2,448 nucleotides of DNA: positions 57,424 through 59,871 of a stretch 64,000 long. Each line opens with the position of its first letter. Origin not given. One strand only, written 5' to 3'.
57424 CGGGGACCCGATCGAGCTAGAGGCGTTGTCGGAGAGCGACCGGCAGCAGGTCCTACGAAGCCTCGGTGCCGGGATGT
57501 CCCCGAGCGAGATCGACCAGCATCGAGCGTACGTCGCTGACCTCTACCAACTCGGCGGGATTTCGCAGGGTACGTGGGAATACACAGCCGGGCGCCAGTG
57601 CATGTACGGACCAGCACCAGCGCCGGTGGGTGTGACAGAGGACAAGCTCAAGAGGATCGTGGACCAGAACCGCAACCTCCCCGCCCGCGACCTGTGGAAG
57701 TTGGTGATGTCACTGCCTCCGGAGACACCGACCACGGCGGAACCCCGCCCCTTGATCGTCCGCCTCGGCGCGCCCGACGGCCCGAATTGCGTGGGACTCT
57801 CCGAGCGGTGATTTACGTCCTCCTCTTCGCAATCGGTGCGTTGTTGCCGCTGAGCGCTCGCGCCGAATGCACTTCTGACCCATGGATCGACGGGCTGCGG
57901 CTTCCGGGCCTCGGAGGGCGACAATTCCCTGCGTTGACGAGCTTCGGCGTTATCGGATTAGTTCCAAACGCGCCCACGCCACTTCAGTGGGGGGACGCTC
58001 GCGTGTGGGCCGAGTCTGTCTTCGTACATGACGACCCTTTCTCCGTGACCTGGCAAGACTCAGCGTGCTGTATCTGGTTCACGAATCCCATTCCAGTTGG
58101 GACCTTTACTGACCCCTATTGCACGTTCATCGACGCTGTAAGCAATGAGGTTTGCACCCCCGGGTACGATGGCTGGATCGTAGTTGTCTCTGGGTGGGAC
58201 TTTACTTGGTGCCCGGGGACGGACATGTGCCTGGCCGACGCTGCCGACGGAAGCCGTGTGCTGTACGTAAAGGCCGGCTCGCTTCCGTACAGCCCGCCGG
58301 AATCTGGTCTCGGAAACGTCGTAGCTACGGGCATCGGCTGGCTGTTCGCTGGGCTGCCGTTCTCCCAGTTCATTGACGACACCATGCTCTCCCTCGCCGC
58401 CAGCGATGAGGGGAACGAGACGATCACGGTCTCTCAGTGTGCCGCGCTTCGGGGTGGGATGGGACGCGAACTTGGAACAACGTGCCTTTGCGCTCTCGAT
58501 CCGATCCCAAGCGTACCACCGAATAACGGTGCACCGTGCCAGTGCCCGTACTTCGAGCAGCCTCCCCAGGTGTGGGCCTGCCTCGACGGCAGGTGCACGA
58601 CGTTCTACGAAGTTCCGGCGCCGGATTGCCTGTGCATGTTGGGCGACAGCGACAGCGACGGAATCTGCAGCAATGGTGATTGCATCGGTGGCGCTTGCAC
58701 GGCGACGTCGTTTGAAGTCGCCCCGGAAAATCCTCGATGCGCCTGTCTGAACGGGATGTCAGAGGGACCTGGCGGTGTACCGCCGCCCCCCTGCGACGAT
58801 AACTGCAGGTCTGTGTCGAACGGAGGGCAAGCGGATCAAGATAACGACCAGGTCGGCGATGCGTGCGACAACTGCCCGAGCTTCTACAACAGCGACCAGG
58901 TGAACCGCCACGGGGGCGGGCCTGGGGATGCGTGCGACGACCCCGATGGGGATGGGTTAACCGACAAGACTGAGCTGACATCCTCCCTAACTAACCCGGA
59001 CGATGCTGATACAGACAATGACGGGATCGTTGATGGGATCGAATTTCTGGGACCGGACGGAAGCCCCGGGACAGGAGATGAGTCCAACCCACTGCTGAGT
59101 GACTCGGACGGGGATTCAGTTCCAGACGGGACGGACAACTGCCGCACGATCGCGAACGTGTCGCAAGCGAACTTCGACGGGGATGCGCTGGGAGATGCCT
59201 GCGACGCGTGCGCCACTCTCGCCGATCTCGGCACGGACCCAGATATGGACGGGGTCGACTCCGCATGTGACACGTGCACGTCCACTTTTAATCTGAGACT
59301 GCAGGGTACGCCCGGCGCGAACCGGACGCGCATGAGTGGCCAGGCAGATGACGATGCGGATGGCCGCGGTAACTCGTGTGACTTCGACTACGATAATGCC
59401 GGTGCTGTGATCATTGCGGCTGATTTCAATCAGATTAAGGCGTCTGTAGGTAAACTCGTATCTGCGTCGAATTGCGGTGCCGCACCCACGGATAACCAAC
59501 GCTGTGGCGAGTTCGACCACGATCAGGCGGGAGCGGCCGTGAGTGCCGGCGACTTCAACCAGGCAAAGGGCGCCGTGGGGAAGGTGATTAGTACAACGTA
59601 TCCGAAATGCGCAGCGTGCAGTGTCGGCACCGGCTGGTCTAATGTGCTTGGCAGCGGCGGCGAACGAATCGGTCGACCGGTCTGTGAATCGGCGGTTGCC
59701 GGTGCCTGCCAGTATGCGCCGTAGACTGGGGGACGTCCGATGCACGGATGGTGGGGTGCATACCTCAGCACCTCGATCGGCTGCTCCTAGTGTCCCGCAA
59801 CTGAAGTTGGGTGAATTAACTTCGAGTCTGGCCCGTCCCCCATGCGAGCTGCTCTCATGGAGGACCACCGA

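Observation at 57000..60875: Lower-GC ~2.8 kb islet with two secreted-protein genes, bounded on the right by an IS630 element and carrying a xenolog-like copy of a gene 30 kb upstream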

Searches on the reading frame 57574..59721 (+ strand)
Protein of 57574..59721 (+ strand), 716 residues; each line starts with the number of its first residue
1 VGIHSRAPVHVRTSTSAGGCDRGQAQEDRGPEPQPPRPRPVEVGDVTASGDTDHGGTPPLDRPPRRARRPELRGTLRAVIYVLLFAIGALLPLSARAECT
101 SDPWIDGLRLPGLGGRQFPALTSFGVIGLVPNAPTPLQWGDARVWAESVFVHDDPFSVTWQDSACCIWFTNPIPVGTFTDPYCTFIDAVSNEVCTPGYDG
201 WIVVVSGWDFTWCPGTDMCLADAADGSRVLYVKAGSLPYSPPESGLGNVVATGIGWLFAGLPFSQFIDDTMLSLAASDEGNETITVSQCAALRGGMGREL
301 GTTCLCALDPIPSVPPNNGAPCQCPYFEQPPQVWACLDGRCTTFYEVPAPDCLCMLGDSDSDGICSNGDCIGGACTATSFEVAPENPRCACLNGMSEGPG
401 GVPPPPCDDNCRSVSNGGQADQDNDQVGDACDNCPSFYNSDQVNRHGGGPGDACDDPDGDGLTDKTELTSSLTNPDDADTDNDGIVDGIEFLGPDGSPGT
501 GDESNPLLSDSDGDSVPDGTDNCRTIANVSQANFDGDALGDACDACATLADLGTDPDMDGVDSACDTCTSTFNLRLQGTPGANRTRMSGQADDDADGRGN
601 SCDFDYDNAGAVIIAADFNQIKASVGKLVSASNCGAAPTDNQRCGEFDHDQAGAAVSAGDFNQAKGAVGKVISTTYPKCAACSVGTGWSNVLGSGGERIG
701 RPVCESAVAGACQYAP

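Call 6: search_protein_families(library=pfam, proteins=[window:57574-59721:+], max_evalue=0.01)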
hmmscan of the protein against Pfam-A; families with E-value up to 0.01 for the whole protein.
window:57574-59721:+ (716 aa): 1 family
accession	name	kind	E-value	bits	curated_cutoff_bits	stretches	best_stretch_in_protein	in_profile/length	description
PF02412.23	TSP_3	-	0.00028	20.9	25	1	510-531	15-36/36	Thrombospondin type 3 repeat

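Call 11: find_homologous_proteins(query=window:57787-59721:+)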
Query window:57787-59721:+ (645 aa): 1015 proteins with E <= 0.001 among 8000 candidates; the best 120 are listed.
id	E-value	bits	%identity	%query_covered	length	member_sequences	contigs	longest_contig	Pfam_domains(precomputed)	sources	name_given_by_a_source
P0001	0.0e+0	1137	100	77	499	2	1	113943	-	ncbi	-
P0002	3.3e-68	249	58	33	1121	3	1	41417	PF02412.24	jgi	jgi:hypothetical protein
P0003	1.6e-61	227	58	32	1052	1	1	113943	-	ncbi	-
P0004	9.9e-50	188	39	30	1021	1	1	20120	PF02412.24,PF00413.31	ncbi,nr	ncbi:MAG: thrombospondin type 3 repeat-containing protein [Planctomycetota bacterium]|nr:thrombospon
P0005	1.2e-45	174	37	26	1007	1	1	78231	PF02412.24,PF02225.28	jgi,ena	-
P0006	1.2e-41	161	39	30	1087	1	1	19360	PF02412.24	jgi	jgi:hypothetical protein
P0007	1.9e-40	157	38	31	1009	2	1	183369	PF02412.24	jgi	jgi:hypothetical protein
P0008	4.2e-40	156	34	35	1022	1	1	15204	PF02412.24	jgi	jgi:hypothetical protein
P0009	1.3e-39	154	36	30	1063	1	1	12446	PF02412.24,PF17170.11,PF01436.28,PF06739.18,PF08450.19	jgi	jgi:DNA-binding beta-propeller fold protein YncE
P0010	2.7e-39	153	51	28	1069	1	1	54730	PF02412.24,PF02868.22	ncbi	-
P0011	1.9e-38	150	34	37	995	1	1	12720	PF02412.24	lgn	-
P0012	1.4e-37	147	44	25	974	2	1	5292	PF02412.24,PF18998.7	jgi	-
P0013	3.2e-37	146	37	30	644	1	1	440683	PF02412.24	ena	-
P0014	1.3e-36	144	39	30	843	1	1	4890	PF02412.24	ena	-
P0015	1.6e-36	144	43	21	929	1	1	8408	PF02412.24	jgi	jgi:hypothetical protein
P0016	3.6e-36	143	39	26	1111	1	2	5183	PF02412.24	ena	-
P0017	3.9e-36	143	42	11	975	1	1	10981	PF02412.24,PF04151.22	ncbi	-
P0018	4.8e-36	142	36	39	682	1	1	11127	PF02412.24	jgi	jgi:hypothetical protein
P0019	2.2e-35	140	35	31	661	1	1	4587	PF02412.24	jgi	jgi:hypothetical protein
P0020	2.9e-35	140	35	43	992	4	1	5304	PF02412.24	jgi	jgi:hypothetical protein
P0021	3.1e-35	140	39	21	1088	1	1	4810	PF02412.24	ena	-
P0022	7.5e-35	138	35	30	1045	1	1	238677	PF02412.24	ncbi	-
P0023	6.5e-33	132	41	30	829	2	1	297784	PF02412.24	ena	-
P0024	2.0e-32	130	34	41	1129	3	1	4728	PF02412.24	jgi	-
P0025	4.6e-32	129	33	33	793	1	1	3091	PF02412.24,PF18962.8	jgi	-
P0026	5.7e-32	129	30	30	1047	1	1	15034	PF02412.24,PF03415.20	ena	-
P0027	9.3e-32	128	37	25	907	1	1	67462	PF02412.24,PF02225.28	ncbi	-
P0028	1.4e-31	128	40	30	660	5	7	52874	PF02412.24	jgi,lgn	jgi:hypothetical protein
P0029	1.5e-31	128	36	31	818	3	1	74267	PF02412.24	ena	-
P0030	2.2e-31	127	37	30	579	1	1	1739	PF02412.24,PF00092.35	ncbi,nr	ncbi:MAG TPA: thrombospondin type 3 repeat-containing protein, partial [bacterium]|nr:thrombospondin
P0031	4.2e-31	126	31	29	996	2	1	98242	PF02412.24,PF17164.11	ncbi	ncbi:MAG: thrombospondin type 3 repeat-containing protein [Anaerolineae bacterium]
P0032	4.6e-31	126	31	33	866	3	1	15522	PF02412.24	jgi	jgi:hypothetical protein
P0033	1.1e-30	125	35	30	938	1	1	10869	PF02412.24,PF02225.28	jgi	jgi:MYXO-CTERM domain-containing protein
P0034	3.2e-30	123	35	30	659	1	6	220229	PF02412.24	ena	-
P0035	3.7e-30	123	34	44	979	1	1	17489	PF02412.24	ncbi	-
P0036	6.8e-30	122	38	31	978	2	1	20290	PF02412.24,PF00415.25,PF13540.13,PF25384.2,PF25390.2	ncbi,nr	ncbi:MAG: thrombospondin type 3 repeat-containing protein [Nitrospirae bacterium]|nr:thrombospondin 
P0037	7.3e-30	122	35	21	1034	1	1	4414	PF02412.24,PF01839.30,PF13517.13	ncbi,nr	ncbi:MAG TPA: thrombospondin type 3 repeat-containing protein, partial [Myxococcota bacterium]|nr:th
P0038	7.9e-30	122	34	30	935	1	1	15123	PF02412.24,PF02225.28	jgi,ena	-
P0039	1.5e-29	121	37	43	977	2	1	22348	PF02412.24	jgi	jgi:hypothetical protein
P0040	3.3e-29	120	39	30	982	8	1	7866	PF02412.24,PF04151.22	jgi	jgi:hypothetical protein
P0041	4.1e-29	119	33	30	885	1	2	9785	PF02412.24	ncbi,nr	ncbi:MAG: thrombospondin type 3 repeat-containing protein [Pseudomonadota bacterium]|nr:thrombospond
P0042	7.5e-29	119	40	32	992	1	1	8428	PF02412.24,PF03629.25,PF18962.8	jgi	jgi:hypothetical protein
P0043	2.7e-28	117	32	39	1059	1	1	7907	PF02412.24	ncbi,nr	ncbi:MAG: thrombospondin type 3 repeat-containing protein, partial [Deltaproteobacteria bacterium]|n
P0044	4.1e-28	116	37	31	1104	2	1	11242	PF02412.24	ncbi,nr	ncbi:MAG TPA: thrombospondin type 3 repeat-containing protein, partial [Candidatus Polarisedimentico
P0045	4.3e-28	116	33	22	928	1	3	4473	PF02412.24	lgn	-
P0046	5.6e-28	116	38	25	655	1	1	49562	PF02412.24,PF12032.14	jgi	jgi:hypothetical protein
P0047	1.4e-27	114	40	24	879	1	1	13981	PF02412.24,PF25174.2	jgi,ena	-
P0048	1.5e-27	114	32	45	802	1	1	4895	PF02412.24,PF25900.1,PF24681.2,PF13415.13,PF24981.2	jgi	jgi:hypothetical protein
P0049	1.6e-27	114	32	43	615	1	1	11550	PF02412.24,PF00754.32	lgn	-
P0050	2.6e-27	114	35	31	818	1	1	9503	PF02412.24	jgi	jgi:hypothetical protein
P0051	2.7e-27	113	41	21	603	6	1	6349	PF02412.24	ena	-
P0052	2.8e-27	113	34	28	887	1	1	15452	PF02412.24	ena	-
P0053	8.5e-27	112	33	38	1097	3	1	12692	PF02412.24,PF17957.8,PF00149.34,PF16656.12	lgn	-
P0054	1.7e-26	111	32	30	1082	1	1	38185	PF02412.24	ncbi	ncbi:MAG: thrombospondin type 3 repeat-containing protein [Acidobacteriota bacterium]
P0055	1.7e-26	111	36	30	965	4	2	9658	PF02412.24,PF00326.28,PF10503.15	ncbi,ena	-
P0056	2.0e-26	111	32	31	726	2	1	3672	PF02412.24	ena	-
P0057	2.2e-26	110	37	32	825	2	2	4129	PF02412.24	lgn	-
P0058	2.3e-26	110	36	30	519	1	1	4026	PF02412.24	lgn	-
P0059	2.8e-26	110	33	42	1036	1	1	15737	PF02412.24,PF03629.25,PF18962.8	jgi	-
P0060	6.3e-26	109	43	30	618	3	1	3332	PF02412.24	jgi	-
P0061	6.8e-26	109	33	31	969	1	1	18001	PF02412.24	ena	-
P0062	1.1e-25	108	35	30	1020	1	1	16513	PF02412.24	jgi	jgi:hypothetical protein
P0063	1.4e-25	108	40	21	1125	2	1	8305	PF02412.24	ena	-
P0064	2.6e-25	107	37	24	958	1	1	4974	PF02412.24,PF00149.34,PF16656.12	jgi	jgi:hypothetical protein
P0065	4.5e-25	106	38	21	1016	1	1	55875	PF02412.24,PF14312.13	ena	-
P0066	4.7e-25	106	34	38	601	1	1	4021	PF02412.24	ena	-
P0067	5.4e-25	106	35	30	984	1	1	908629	PF02412.24,PF11617.14,PF13385.14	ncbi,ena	-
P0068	7.4e-25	105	42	30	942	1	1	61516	PF02412.24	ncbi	-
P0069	7.9e-25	105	35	25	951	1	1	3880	PF02412.24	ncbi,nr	ncbi:MAG: thrombospondin type 3 repeat-containing protein, partial [Myxococcales bacterium]|nr:throm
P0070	1.0e-24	105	40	33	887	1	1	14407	PF02412.24,PF11617.14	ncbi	ncbi:MAG TPA: thrombospondin type 3 repeat-containing protein [Polyangiales bacterium]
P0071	1.0e-24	105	38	23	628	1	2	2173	PF02412.24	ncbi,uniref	ncbi:thrombospondin type 3 repeat-containing protein, partial [Euzebya tangerina]|uniref:thrombospon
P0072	1.0e-24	105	38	20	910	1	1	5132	PF02412.24,PF17164.11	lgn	-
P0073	2.3e-24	104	33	38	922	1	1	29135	PF02412.24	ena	-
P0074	2.7e-24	104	38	30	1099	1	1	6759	PF02412.24,PF01436.28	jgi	jgi:hypothetical protein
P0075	3.0e-24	103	40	31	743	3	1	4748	PF02412.24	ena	-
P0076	3.4e-24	103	37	31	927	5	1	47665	PF02412.24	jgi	-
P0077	4.1e-24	103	37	26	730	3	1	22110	PF02412.24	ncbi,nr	ncbi:MAG: thrombospondin type 3 repeat-containing protein [Myxococcales bacterium]|nr:thrombospondin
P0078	5.6e-24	103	36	24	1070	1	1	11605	PF02412.24,PF04151.22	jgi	jgi:hypothetical protein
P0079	5.6e-24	103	36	30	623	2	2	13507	PF02412.24,PF00754.32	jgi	-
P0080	6.0e-24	102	35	30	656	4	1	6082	PF02412.24,PF00112.30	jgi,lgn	jgi:C1A family cysteine protease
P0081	7.2e-24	102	32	28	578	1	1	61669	PF02412.24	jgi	jgi:hypothetical protein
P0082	1.4e-23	101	34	32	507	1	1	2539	PF02412.24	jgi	jgi:hypothetical protein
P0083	1.5e-23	101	32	31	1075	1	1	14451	PF02412.24,PF17963.8,PF17892.8,PF17803.8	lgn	-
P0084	1.7e-23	101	39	39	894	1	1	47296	PF02412.24,PF13948.12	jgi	jgi:hypothetical protein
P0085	1.9e-23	101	35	30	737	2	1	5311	PF02412.24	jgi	jgi:hypothetical protein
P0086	2.0e-23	101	39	30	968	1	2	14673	PF02412.24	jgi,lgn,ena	jgi:hypothetical protein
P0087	2.5e-23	100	40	23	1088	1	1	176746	PF02412.24,PF22888.2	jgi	jgi:thrombospondin type 3 repeat protein/FIMAH domain-containing protein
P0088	3.3e-23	100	43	21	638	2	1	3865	PF02412.24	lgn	-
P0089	3.3e-23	100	33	30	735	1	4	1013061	PF02412.24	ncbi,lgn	-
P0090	3.3e-23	100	33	34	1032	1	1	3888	PF02412.24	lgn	-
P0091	3.7e-23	100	40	24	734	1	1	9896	PF02412.24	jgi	-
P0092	5.9e-23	99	34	30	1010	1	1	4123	PF02412.24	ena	-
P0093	8.6e-23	99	35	25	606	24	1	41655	PF02412.24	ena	-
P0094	9.8e-23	98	35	43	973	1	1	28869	PF02412.24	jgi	jgi:hypothetical protein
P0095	1.0e-22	98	34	31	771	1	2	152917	PF02412.24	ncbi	-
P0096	1.1e-22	98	39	30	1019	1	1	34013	PF02412.24,PF12708.13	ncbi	-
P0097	1.3e-22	98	39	31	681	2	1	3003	PF02412.24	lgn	-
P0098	1.4e-22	98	45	12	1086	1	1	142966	PF02412.24,PF20773.6,PF21471.4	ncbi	-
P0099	1.6e-22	98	31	30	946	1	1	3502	PF02412.24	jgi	jgi:parallel beta-helix repeat protein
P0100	2.1e-22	97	43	24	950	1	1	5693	PF02412.24,PF02868.22,PF01447.25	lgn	-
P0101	2.7e-22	97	34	29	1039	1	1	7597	PF02412.24,PF01839.30,PF13517.13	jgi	jgi:hypothetical protein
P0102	2.7e-22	97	37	30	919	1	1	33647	PF02412.24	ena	-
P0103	4.9e-22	96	38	30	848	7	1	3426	PF02412.24,PF14312.13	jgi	jgi:hypothetical protein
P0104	5.1e-22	96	35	25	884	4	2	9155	PF02412.24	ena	-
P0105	5.3e-22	96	40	19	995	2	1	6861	PF02412.24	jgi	jgi:hypothetical protein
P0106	6.1e-22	96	49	12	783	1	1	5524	PF02412.24,PF13091.13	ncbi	ncbi:MAG: thrombospondin type 3 repeat-containing protein [Myxococcota bacterium]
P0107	6.2e-22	96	37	21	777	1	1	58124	PF02412.24,PF00415.25,PF13540.13,PF25384.2,PF25390.2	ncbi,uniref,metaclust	ncbi:thrombospondin type 3 repeat-containing protein [Desulfatibacillum aliphaticivorans]|uniref:RCC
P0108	6.3e-22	96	38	30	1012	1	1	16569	PF02412.24,PF25900.1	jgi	jgi:hypothetical protein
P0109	6.5e-22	96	34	38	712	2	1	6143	PF02412.24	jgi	jgi:hypothetical protein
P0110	8.1e-22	95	38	31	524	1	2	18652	PF02412.24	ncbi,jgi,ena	-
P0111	9.8e-22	95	36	23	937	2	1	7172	PF02412.24,PF02225.28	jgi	jgi:uncharacterized protein (TIGR03382 family)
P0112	1.0e-21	95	32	32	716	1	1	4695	PF02412.24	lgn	-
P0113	1.1e-21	95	37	34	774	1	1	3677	PF02412.24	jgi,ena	-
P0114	1.2e-21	95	41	32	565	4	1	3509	PF02412.24,PF14312.13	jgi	jgi:hypothetical protein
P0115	1.5e-21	95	39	19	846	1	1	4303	PF02412.24,PF00801.27,PF13385.14,PF18911.7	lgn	-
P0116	1.6e-21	94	35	30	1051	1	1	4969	PF02412.24,PF13229.13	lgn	-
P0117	1.8e-21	94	32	38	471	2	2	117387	PF02412.24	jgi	-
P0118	1.8e-21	94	46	11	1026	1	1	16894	PF02412.24,PF18884.6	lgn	-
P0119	1.9e-21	94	44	24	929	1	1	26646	PF02412.24,PF00058.24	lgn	-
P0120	2.2e-21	94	34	23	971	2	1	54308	PF02412.24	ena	-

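Call 13: list_cluster_members(proteins=[P0001, P0003, P0002])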
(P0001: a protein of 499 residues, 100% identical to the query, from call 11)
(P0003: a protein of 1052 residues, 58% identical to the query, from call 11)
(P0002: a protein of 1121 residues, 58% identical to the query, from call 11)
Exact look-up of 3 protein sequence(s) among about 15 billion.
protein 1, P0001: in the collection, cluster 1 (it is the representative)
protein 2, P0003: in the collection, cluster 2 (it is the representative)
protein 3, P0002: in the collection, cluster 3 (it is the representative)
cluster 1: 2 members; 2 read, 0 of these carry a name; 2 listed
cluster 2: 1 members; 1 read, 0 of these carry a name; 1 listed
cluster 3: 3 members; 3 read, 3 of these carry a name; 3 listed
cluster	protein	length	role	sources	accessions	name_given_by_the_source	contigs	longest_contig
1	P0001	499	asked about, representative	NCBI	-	-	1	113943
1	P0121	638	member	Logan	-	-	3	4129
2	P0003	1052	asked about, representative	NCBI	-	-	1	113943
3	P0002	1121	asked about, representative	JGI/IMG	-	hypothetical protein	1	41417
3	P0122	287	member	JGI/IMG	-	hypothetical protein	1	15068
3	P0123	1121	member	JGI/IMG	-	hypothetical protein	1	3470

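Call 18: search_protein_families(library=ncbifam, proteins=[window:57787-59721:+], max_evalue=0.1)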
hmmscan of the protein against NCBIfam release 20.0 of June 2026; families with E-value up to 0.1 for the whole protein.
window:57787-59721:+ (645 aa): 2 families
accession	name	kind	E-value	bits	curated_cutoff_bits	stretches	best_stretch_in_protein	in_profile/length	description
NF047638.1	throspo3_MtsC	equivalog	6.7e-23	81.3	350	2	338-416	77-156/428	cell-cell cohesion MYXO-CTERM protein MtsC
NF045500.1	Omp28_seleno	equivalog_domain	9.9e-10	38.3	200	2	436-478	271-313/377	Omp28-related selenoprotein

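Call 38: find_encoding_contigs(protein=P0121, flank=10000, max_places=10)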
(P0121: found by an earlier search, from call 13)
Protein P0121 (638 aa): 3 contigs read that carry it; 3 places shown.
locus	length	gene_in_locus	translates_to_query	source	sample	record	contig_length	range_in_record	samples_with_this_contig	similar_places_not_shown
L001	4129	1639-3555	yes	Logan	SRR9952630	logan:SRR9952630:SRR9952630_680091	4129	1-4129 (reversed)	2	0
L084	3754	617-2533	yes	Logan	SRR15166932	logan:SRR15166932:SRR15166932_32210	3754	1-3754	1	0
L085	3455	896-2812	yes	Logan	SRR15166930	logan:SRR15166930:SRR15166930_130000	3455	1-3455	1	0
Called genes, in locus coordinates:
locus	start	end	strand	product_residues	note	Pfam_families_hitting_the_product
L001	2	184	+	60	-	?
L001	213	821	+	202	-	PF00300:His_Phos_1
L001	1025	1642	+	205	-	-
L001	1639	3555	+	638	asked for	-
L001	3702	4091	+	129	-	PF13384:HTH_23 (weak), PF13551:HTH_29 (weak), PF13565:HTH_32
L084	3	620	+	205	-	?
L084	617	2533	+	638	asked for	-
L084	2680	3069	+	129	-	PF13384:HTH_23 (weak), PF13551:HTH_29 (weak), PF13565:HTH_32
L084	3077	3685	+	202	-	PF13358:DDE_3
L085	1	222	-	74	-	?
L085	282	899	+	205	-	-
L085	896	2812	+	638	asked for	-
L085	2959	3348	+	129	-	PF13384:HTH_23 (weak), PF13551:HTH_29 (weak), PF13565:HTH_32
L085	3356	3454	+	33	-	?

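Call 79: find_encoding_contigs(protein=P0010, flank=4000, max_places=2)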
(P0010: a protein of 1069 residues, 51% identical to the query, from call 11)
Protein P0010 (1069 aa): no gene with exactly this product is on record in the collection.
